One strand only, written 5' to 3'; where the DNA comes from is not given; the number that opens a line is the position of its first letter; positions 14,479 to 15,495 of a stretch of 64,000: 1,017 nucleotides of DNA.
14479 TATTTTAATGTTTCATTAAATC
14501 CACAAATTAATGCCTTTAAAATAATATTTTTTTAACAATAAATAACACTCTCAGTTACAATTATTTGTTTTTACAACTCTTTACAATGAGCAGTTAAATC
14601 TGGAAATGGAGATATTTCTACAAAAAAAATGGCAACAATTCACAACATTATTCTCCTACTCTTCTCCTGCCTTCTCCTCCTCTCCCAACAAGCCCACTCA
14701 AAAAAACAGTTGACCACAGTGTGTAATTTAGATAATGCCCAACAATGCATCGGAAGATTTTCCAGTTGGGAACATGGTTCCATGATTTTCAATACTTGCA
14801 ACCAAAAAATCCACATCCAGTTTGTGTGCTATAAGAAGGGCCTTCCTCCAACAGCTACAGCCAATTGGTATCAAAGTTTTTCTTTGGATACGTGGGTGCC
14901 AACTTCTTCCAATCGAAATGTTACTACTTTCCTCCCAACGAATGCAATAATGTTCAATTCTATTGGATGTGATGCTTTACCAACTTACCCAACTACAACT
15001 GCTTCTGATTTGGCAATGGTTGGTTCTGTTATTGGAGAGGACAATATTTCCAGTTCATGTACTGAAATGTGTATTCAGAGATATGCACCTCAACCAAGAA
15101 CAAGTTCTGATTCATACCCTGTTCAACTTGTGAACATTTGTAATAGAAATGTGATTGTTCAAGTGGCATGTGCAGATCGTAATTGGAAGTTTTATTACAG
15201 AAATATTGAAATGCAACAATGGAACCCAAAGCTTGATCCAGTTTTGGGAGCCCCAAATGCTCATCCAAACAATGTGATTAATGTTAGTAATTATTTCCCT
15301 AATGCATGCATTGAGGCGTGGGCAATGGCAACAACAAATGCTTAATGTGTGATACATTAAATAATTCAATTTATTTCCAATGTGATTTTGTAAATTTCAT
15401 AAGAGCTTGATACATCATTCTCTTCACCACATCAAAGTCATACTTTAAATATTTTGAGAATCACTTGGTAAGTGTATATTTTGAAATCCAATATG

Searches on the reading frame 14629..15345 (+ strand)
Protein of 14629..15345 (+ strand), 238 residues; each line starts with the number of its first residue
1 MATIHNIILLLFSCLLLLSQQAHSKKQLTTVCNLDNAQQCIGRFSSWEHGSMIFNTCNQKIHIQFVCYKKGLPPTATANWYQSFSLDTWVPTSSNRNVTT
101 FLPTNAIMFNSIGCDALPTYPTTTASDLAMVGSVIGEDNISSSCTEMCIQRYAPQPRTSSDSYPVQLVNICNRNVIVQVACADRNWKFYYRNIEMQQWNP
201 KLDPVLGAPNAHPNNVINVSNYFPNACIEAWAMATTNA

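Call 8: list_cluster_members(proteins=[window:14629-15345:+, window:15461-16465:-, window:20364-21128:+, window:18853-19980:+, window:11395-12489:-, window:29869-31437:+, window:38123-39964:+, window:48220-49230:+, window:35497-36876:-, window:40327-42603:+])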
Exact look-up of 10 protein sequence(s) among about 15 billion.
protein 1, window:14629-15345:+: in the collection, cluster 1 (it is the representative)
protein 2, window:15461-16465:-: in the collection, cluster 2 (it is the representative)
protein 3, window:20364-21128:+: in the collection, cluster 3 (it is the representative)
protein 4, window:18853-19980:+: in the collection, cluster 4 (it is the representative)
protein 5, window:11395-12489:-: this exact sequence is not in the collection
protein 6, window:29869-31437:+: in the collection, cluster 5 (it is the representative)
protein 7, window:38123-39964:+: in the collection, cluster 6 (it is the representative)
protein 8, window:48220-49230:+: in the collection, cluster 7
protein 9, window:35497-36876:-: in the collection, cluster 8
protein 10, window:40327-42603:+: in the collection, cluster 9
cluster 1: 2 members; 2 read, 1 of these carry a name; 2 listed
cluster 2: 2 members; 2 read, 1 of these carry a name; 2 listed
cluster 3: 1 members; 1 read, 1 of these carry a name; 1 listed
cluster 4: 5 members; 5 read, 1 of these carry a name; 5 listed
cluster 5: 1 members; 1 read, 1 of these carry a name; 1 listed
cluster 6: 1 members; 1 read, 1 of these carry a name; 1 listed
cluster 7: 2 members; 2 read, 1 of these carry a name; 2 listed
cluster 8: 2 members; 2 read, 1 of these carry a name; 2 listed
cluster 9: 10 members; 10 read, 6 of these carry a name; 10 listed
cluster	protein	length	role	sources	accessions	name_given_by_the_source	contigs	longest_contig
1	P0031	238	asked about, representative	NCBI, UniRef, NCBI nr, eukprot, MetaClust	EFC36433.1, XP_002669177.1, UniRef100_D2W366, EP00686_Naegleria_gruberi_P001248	predicted protein [Naegleria gruberi] | Predicted protein n=1 Tax=Naegleria gruberi TaxID=5762 RepID=D2W366_NAEGR | uncharacterized protein NAEGRDRAFT_75837 [Naegleria gruberi]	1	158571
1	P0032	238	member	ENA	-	-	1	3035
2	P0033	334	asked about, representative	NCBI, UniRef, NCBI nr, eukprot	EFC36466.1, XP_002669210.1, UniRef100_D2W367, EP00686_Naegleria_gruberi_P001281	predicted protein [Naegleria gruberi] | Predicted protein n=1 Tax=Naegleria gruberi TaxID=5762 RepID=D2W367_NAEGR | uncharacterized protein NAEGRDRAFT_75838 [Naegleria gruberi]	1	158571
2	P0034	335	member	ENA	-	-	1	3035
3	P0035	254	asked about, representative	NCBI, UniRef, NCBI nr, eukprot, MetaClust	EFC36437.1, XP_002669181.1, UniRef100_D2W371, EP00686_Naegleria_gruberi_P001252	predicted protein [Naegleria gruberi] | Predicted protein n=1 Tax=Naegleria gruberi TaxID=5762 RepID=D2W371_NAEGR | uncharacterized protein NAEGRDRAFT_75842 [Naegleria gruberi]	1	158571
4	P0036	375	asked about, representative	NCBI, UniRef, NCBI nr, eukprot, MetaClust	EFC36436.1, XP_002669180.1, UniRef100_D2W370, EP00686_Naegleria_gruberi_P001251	predicted protein [Naegleria gruberi] | Predicted protein n=1 Tax=Naegleria gruberi TaxID=5762 RepID=D2W370_NAEGR | uncharacterized protein NAEGRDRAFT_75841 [Naegleria gruberi]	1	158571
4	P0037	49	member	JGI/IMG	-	-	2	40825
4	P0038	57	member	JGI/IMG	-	-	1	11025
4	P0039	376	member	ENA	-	-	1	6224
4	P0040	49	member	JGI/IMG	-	-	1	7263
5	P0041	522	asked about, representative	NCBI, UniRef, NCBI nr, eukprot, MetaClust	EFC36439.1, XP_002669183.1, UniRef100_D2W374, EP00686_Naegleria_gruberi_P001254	predicted protein [Naegleria gruberi] | Predicted protein n=1 Tax=Naegleria gruberi TaxID=5762 RepID=D2W374_NAEGR | uncharacterized protein NAEGRDRAFT_54359 [Naegleria gruberi]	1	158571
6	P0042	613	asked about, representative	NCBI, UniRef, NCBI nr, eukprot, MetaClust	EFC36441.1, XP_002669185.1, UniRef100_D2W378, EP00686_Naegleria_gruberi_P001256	predicted protein [Naegleria gruberi] | Predicted protein n=1 Tax=Naegleria gruberi TaxID=5762 RepID=D2W378_NAEGR | uncharacterized protein NAEGRDRAFT_75848 [Naegleria gruberi]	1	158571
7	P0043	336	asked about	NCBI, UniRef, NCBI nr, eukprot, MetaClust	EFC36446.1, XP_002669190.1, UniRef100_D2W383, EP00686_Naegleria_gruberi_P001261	predicted protein [Naegleria gruberi] | Predicted protein n=1 Tax=Naegleria gruberi TaxID=5762 RepID=D2W383_NAEGR | uncharacterized protein NAEGRDRAFT_75853 [Naegleria gruberi]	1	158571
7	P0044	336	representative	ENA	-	-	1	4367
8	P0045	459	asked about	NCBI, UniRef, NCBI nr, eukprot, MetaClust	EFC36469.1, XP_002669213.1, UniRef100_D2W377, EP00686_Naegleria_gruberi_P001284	predicted protein [Naegleria gruberi] | Predicted protein n=1 Tax=Naegleria gruberi TaxID=5762 RepID=D2W377_NAEGR | uncharacterized protein NAEGRDRAFT_54362 [Naegleria gruberi]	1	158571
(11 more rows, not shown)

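Call 10: find_encoding_contigs(protein=P0043, flank=10000, max_places=6)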
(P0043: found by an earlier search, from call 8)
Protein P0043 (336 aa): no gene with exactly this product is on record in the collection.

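Call 11: find_encoding_contigs(protein=P0044, flank=10000, max_places=6)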
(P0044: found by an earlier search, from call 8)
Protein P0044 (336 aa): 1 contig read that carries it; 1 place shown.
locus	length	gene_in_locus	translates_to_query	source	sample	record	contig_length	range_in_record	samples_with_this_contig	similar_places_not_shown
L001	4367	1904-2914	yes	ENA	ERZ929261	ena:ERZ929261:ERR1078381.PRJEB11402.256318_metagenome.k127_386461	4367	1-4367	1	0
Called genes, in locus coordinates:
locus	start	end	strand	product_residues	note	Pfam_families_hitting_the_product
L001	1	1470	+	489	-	?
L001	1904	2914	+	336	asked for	PF00069:Pkinase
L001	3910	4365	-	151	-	?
